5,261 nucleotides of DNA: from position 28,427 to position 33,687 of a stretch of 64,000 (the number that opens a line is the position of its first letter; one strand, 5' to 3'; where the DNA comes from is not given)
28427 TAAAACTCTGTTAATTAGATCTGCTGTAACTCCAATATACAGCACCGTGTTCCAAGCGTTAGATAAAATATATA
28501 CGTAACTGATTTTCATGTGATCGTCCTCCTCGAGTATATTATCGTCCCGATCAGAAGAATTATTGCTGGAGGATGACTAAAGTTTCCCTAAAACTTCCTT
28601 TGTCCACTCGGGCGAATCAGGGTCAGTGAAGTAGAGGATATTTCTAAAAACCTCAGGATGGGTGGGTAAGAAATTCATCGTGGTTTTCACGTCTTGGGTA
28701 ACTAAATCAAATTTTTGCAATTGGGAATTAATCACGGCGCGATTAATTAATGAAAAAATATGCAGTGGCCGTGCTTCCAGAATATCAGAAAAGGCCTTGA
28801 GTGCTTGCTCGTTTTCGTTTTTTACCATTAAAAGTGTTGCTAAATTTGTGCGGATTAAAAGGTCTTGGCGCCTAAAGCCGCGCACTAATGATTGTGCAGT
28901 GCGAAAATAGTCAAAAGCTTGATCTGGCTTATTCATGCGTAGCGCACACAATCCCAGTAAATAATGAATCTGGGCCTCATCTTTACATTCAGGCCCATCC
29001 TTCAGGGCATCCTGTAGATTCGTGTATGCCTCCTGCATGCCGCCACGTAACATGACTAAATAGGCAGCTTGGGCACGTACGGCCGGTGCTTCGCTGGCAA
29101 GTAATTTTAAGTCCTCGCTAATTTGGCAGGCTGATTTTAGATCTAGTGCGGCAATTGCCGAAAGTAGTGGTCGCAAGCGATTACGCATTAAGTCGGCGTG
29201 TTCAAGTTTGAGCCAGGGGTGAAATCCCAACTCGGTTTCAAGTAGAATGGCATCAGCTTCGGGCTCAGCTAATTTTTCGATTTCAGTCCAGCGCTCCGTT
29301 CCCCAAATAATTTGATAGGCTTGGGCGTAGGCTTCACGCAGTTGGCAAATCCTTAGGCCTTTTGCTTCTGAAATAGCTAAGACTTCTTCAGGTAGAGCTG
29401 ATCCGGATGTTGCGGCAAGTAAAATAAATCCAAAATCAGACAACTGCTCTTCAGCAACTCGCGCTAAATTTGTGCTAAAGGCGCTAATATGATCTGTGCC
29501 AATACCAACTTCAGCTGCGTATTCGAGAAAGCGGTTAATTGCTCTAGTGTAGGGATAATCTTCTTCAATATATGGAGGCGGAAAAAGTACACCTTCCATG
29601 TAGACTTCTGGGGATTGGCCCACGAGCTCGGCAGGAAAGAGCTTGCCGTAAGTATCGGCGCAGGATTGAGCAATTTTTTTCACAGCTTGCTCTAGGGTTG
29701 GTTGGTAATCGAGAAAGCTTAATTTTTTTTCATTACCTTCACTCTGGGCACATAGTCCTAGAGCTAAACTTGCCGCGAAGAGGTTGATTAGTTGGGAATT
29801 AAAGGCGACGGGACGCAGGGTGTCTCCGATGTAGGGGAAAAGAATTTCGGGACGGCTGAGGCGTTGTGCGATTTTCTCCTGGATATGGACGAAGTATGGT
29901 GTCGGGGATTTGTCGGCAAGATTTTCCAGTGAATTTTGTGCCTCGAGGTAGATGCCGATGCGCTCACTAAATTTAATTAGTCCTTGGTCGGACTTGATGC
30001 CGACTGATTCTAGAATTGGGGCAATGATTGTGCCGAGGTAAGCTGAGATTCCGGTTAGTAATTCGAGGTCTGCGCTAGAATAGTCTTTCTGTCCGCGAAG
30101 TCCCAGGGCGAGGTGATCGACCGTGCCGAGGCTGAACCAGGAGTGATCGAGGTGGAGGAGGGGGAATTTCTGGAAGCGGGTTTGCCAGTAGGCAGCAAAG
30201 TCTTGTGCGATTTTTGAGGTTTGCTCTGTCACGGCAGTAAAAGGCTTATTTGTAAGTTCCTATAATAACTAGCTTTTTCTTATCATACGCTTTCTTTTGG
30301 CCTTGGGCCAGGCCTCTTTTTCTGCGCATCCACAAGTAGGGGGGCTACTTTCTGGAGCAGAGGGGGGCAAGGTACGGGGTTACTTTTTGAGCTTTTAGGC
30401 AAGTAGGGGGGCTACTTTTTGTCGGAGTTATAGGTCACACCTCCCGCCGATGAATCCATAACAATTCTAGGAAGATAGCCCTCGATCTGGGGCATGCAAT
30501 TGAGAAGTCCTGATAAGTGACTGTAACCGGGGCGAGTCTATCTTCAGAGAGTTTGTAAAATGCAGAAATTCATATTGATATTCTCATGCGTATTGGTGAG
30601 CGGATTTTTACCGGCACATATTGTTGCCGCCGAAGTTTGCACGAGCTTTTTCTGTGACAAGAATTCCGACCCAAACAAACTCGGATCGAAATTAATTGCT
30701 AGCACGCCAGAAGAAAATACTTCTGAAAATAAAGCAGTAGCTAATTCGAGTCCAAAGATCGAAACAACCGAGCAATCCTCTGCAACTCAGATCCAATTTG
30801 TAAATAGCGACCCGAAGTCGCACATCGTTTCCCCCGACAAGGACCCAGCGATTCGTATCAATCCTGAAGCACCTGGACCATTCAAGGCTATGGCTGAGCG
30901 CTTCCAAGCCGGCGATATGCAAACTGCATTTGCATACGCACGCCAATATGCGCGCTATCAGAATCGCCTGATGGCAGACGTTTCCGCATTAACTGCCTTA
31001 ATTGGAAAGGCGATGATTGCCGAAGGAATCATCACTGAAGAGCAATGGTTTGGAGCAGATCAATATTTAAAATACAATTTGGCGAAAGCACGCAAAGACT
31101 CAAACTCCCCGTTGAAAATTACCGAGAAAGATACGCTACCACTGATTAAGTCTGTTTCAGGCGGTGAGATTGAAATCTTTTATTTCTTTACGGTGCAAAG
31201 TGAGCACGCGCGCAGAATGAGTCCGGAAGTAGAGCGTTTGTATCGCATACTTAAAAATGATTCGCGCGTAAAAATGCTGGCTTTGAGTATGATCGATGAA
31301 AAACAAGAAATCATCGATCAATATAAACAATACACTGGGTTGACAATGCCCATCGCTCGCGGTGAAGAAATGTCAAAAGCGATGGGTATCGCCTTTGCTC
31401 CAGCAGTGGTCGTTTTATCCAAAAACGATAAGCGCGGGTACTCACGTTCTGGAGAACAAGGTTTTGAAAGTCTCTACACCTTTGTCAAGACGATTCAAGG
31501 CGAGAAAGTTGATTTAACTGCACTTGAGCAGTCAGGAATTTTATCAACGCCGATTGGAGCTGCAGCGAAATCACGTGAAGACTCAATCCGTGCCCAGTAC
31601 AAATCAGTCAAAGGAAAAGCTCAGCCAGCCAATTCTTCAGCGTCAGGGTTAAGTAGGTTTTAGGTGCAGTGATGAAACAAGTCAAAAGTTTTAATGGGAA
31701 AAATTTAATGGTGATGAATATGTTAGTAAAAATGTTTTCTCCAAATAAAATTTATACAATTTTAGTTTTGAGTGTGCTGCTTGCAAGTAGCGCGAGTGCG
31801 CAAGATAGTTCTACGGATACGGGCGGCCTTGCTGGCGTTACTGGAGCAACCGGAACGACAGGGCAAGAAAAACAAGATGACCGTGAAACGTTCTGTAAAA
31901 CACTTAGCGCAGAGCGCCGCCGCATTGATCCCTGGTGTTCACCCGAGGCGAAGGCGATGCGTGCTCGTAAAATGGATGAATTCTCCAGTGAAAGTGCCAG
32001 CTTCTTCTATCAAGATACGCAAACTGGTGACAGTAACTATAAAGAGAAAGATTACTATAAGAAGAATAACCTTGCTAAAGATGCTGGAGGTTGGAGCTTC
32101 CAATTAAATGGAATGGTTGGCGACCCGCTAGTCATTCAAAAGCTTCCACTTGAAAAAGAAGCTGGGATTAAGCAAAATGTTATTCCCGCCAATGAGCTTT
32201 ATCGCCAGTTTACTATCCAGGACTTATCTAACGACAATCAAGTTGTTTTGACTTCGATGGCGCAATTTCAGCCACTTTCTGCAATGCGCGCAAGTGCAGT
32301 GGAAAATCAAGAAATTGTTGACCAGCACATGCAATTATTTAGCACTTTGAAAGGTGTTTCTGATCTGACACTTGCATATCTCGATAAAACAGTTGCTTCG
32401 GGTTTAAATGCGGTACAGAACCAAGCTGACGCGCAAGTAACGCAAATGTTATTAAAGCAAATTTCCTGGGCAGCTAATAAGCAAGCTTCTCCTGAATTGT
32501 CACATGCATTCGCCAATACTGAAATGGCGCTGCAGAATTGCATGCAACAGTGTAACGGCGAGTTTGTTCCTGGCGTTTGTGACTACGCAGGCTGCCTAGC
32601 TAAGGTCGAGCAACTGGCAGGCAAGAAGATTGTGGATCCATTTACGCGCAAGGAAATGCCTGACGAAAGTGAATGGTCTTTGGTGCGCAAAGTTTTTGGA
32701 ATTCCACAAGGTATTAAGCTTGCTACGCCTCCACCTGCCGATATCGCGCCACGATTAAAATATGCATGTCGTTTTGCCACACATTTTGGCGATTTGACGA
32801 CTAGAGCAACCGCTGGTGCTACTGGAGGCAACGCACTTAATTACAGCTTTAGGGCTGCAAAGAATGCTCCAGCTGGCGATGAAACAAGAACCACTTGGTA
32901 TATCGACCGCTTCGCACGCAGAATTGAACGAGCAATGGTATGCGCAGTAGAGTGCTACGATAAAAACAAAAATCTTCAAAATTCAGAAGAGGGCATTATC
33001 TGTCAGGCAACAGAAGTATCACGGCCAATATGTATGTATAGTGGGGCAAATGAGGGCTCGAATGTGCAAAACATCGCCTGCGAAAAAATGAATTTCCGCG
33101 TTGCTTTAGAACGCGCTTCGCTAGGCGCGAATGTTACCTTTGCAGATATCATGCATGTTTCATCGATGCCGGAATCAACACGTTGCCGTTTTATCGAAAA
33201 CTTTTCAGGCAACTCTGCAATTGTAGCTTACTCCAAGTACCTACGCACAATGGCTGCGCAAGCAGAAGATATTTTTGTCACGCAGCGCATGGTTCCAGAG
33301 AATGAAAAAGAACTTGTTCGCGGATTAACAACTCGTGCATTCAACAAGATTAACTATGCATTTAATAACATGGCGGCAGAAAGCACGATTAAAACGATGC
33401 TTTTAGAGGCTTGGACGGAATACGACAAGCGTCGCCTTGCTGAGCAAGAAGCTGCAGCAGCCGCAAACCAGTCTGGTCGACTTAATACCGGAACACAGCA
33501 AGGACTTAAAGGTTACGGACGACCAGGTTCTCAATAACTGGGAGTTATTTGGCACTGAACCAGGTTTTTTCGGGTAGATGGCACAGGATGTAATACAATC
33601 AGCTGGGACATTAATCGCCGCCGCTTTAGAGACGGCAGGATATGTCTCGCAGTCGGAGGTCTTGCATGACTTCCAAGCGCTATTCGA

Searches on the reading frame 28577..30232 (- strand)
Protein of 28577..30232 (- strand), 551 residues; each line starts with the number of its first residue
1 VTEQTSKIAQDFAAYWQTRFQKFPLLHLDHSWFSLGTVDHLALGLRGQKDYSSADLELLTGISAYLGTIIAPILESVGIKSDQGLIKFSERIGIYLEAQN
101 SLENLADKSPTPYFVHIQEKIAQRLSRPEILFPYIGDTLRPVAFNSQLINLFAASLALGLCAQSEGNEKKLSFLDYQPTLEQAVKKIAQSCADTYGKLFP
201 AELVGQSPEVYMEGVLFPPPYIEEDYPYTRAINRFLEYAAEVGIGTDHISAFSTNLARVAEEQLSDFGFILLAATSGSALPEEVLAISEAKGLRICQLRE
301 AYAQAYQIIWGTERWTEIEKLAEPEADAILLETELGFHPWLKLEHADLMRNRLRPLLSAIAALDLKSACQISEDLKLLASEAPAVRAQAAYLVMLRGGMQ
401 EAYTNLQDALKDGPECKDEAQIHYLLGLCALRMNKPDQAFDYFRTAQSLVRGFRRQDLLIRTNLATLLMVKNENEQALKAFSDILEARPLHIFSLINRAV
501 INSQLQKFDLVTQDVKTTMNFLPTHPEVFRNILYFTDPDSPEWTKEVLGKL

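Call 4: search_protein_families(library=pfam, proteins=[window:28577-30232:-], max_evalue=1)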
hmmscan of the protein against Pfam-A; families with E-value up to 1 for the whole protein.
window:28577-30232:- (551 aa): 15 families
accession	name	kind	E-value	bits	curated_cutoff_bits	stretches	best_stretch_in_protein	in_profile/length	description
PF00515.34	TPR_1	-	4.7e-08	33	27.8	1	420-449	1-30/34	Tetratricopeptide repeat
PF07719.23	TPR_2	-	1.5e-06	28.3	27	1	420-449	1-30/34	Tetratricopeptide repeat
PF13432.12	TPR_16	-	3.6e-06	27.7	32.7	1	400-447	14-58/65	Tetratricopeptide repeat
PF25064.1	ARM_TT21_5th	-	4.4e-06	27.4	27.8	2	391-447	43-99/117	TT21 fifth ARM repeats domain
PF13424.12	TPR_12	-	2.3e-05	24.9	30.1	1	391-447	11-72/77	Tetratricopeptide repeat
PF13181.12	TPR_8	-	0.0024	18.3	25.7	1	420-449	1-30/34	Tetratricopeptide repeat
PF14559.12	TPR_19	-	0.0055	17.4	25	1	431-489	2-56/68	Tetratricopeptide repeat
PF13174.12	TPR_6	-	0.01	16.8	26.3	0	424-445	4-25/33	Tetratricopeptide repeat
PF13428.12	TPR_14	-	0.013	16.6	23.5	0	464-496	7-39/44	Tetratricopeptide repeat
PF10345.15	Cohesin_load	-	0.019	13.8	25.8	1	392-486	364-472/585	Cohesin loading factor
PF13371.12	TPR_9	-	0.022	15.2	35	1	359-424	5-70/73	Tetratricopeptide repeat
PF12895.13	ANAPC3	-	0.066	13.9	27.2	1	390-444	30-80/82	Anaphase-promoting complex, cyclosome, subunit 3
PF23300.3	HEAT_Nup120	-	0.086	13.1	29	1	417-496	23-95/170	Nucleoporin Nup120, HEAT repeats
PF14561.12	TPR_20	-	0.1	13.4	25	0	456-486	20-50/90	Tetratricopeptide repeat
PF13431.12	TPR_17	-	0.1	13.3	24.4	0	418-439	11-32/34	Tetratricopeptide repeat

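Call 11: search_protein_families(library=ncbifam, proteins=[window:28577-30232:-], max_evalue=1)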
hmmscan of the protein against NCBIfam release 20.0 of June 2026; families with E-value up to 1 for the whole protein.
window:28577-30232:- (551 aa): 12 families
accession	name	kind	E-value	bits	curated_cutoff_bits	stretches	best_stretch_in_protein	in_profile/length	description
TIGR02917.1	PEP_TPR_lipo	equivalog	1.1e-09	36.8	312.2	1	465-528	200-263/899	XrtA/PEP-CTERM system TPR-repeat protein PrsT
NF040959.1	MamA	equivalog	2.8e-05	23.7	200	1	367-485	89-200/204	magnetosome protein MamA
NF053720.1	NsdA_fam_reg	subfamily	4e-05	23.3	75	1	417-486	326-396/432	NsdA family TPR-like regulatory protein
NF047558.1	TPR_END_plus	domain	0.00024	21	32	1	390-421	6-37/56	TPR end-of-group domain-containing protein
TIGR00990.1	3a0801s09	subfamily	0.00032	19.5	757.25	1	381-529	330-470/615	mitochondrial import receptor subunit TOM70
NF052312.1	T9SS_PorW_SprE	equivalog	0.00065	18.5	250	1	376-484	172-279/716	type IX secretion system periplasmic lipoprotein PorW/SprE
TIGR02521.1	type_IV_pilW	equivalog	0.00094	18.8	154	1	363-511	6-154/234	type IV pilus biogenesis/stability protein PilW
NF033762.1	social_mot_Tgl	equivalog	0.0024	17.2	225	1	396-486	44-128/252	social motility TPR repeat lipoprotein Tgl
TIGR02795.1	tol_pal_ybgF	equivalog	0.0087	16.7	90.1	1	386-486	5-104/119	tol-pal system protein YbgF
NF052415.1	T3SS_chap_SctY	equivalog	0.016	15.8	70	1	367-447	24-104/106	type III secretion apparatus assembly chaperone SctY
NF002725.1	PRK02603.1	equivalog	0.031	14.3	143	1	418-503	33-117/173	photosystem I assembly protein Ycf3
NF052304.1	CdsG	equivalog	0.14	12.4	170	1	359-435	18-90/133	CdsG family type III secretion system protein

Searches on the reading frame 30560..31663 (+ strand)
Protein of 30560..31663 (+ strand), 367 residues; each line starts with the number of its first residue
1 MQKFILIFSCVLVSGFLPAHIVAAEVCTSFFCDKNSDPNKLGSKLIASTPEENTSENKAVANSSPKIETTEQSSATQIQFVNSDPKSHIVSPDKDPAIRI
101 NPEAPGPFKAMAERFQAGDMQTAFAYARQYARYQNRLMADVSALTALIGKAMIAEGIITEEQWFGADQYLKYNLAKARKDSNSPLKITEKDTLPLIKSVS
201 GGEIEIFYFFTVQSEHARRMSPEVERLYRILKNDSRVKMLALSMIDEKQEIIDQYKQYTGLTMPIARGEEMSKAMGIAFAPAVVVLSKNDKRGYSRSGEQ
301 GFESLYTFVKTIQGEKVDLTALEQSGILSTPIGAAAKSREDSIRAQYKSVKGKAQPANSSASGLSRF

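Call 4: search_protein_families(library=pfam, proteins=[window:30560-31663:+], max_evalue=1)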
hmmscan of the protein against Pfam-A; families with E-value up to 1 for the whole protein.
window:30560-31663:+ (367 aa): 2 families
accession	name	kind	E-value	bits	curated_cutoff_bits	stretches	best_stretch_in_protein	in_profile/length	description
PF13905.12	Thioredoxin_8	-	3.9e-05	24.3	27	1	206-290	5-92/94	Thioredoxin-like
PF13098.12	Thioredoxin_2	-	0.0052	17.5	27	1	206-296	9-96/104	Thioredoxin-like domain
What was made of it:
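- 30560..31663 (+): Gene 1 of the operon: secreted thioredoxin-fold protein, TraF-like (367 aa), with no CXXC at the active-site position (QSEH). It gives weak Pfam Thioredoxin_8/2 hits over residues 206-296 (call 4).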

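Call 11: search_protein_families(library=ncbifam, proteins=[window:30560-31663:+], max_evalue=1)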
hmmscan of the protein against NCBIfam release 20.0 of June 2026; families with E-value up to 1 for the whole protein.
window:30560-31663:+ (367 aa): 2 families
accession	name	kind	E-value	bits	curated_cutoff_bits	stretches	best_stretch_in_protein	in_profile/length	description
NF002854.0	PRK03147.1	subfamily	0.00042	20.2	170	1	207-314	67-174/176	thiol-disulfide oxidoreductase ResA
NF051443.1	NheC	equivalog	0.033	13.5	420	1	6-141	13-138/352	non-hemolytic enterotoxin subunit C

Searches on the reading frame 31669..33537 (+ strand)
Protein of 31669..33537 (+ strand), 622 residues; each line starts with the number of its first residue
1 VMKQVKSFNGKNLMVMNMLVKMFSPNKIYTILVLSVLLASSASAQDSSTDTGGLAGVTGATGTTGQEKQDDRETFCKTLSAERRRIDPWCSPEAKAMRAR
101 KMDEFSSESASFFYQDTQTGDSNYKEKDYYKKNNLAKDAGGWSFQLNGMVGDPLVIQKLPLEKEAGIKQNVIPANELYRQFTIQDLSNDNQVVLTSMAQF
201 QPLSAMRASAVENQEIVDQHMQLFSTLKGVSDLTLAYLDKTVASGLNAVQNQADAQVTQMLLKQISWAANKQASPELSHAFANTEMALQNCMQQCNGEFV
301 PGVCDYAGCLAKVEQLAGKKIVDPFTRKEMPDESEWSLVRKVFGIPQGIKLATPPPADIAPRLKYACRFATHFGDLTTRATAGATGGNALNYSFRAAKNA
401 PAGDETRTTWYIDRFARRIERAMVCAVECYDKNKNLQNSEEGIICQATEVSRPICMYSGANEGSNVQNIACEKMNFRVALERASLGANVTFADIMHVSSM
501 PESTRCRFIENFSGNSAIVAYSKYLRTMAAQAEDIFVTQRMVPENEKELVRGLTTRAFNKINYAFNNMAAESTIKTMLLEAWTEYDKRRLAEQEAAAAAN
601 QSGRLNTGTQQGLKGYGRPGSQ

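Call 4: search_protein_families(library=pfam, proteins=[window:31669-33537:+], max_evalue=1)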
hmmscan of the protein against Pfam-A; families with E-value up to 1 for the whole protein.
window:31669-33537:+ (622 aa): 2 families
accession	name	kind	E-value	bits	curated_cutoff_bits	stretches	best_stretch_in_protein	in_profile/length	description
PF04730.17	Agro_virD5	-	0.032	13.3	25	1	448-493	292-338/672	Agrobacterium VirD5 protein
PF06406.17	StbA_N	-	0.14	12.6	24.6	1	450-504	99-149/158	Plasmid segregation protein ParM, N-terminal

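Call 11: search_protein_families(library=ncbifam, proteins=[window:31669-33537:+], max_evalue=1)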
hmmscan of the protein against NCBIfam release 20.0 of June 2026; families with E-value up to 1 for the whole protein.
window:31669-33537:+ (622 aa): 1 family
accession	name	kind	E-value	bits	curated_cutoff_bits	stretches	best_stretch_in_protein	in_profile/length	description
NF004493.0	PRK05835.1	equivalog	0.024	13.9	558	1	202-293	206-295/307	class II fructose-bisphosphate aldolase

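Call 71: search_protein_families(library=pfam, alignment_id=A4, max_evalue=1)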
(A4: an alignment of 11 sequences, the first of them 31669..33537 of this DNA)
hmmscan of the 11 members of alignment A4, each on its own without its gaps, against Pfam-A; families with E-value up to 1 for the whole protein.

A. member 1, window:31669-33537:+ (622 aa): 2 families
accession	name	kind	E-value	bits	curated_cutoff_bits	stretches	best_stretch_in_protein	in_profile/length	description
PF04730.17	Agro_virD5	-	0.032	13.3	25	1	448-493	292-338/672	Agrobacterium VirD5 protein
PF06406.17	StbA_N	-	0.14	12.6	24.6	1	450-504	99-149/158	Plasmid segregation protein ParM, N-terminal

B. families by the number of members that match (of 11 scanned): 11 families
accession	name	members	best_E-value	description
PF10816.13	DUF2760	1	0.0052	Domain of unknown function (DUF2760)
PF12118.13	SprA-related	1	0.0074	SprA-related family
PF04730.17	Agro_virD5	1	0.032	Agrobacterium VirD5 protein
PF09680.15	YjcZ_2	1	0.066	Family of unknown function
PF21934.1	Yop-YscD_ppl_3rd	1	0.11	YscD/CdsD-like Bon-like domain 3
PF24230.1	Phage_zn_bind_6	1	0.12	Phage zinc binding domain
PF12531.13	DUF3731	1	0.12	DNA-K related protein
PF06406.17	StbA_N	1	0.14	Plasmid segregation protein ParM, N-terminal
PF20039.4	DUF6441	1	0.18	Family of unknown function (DUF6441)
PF24210.1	T4_RIIA1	1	0.18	RIIA.1-like protein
PF09158.15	MotCF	1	0.25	Bacteriophage T4 MotA, C-terminal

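Call 76: find_homologous_proteins(query=A4, max_evalue=0.001)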
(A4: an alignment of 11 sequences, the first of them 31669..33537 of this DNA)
Query A4 (11 sequences) (622 aa, profile of the alignment): 1 proteins with E <= 0.001 among 8000 candidates.
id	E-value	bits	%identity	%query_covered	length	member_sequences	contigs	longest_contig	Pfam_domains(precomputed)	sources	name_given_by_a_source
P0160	7.4e-157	542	100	97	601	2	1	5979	-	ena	-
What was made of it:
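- Tried and rejected: The first homolog search was swamped by low-complexity words and returned only the protein itself (call 76).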

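Call 91: predict_structure(alignment_id=A8)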
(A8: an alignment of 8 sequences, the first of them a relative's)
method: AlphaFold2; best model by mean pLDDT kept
length: 601 residues; sequences in the alignment: 8
mean_pLDDT: 41.1   pTM: 0.34
mean pLDDT of the five models: 41.1, 40.5, 38.8, 38.2, 35.2
residues with pLDDT >= 90: 0; 70-90: 21; 50-70: 156; < 50: 424
segments of 3 or more residues with pLDDT < 50: 1-49, 61-313, 328-333, 359-388, 394-449, 552-556, 582-601
pLDDT, mean of each block of 10 residues (from residue 1): 39 38 28 27 33 59 42 37 25 25 29 26 24 26 24 27 29 27 31 41 34 31 35 40 32 32 31 30 23 25 32 56 57 54 65 59 30 29 42 40 34 38 36 32 43 55 54 62 59 58 68 70 70 67 55 51 63 65 43 31 28
secondary structure, 60 per line:
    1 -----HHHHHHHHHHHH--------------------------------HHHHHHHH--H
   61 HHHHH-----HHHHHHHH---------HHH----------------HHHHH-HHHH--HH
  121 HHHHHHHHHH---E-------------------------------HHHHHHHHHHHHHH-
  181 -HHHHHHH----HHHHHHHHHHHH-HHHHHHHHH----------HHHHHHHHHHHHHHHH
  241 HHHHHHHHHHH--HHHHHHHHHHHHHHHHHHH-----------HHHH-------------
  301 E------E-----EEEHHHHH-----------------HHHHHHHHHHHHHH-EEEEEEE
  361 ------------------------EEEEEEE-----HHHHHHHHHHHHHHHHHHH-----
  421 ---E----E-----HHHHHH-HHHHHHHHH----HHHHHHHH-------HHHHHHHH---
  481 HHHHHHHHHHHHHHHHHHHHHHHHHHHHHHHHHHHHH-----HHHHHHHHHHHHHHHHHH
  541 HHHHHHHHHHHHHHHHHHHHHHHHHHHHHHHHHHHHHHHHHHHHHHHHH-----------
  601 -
elements in order: H6-17 H50-57 H60-65 H71-78 H107-111 H113-116 H119-130 H166-179 H182-188 H193-204 H206-214 H225-251 H254-272 H284-287 E314-316 H317-321 H339-352 E354-360 E385-391 H397-415 H435-440 H442-450 H455-462 H470-477 H481-517 H523-589
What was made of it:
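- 31669..33537 (+): Gene 2: Cys-rich secreted protein (622 aa from the GTG start, or 601 aa from the ATG at 31732) occupying the position TraH has in F-like systems. The AF2 model was too poor to use, with pLDDT 41 (call 91).
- On F-like T4SS periplasmic partners (TraF, TraH): The AF2 model was unusable (call 91).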

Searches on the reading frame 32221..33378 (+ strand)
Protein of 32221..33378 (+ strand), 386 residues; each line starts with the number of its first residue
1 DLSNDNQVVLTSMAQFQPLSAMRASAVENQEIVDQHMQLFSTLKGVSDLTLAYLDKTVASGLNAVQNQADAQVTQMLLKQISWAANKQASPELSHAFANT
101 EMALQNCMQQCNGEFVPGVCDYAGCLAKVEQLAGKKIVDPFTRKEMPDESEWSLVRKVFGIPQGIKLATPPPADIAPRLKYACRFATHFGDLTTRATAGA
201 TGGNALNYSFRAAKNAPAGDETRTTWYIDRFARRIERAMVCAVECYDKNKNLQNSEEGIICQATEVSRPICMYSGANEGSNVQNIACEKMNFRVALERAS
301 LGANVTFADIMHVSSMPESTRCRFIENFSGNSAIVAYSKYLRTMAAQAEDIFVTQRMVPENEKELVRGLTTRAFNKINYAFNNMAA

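Call 80: find_homologous_proteins(query=A7, max_evalue=0.001)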
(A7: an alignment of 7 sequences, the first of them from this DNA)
Query A7 (7 sequences) (386 aa, profile of the alignment): 8 proteins with E <= 0.001 among 7138 candidates.
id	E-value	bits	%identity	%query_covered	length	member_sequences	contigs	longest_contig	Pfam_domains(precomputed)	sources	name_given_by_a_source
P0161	1.4e-162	560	35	28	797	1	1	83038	-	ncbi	-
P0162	7.6e-125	436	39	28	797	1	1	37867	-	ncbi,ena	-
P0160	1.9e-117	411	100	100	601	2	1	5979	-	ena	-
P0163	2.3e-101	358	37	28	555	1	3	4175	-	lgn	-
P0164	8.5e-88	314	32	27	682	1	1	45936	-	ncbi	-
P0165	6.5e-83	298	36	25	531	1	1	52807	-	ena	-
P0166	1.2e-50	191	37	28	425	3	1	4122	-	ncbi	-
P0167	1.6e-36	145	30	28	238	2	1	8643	-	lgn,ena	-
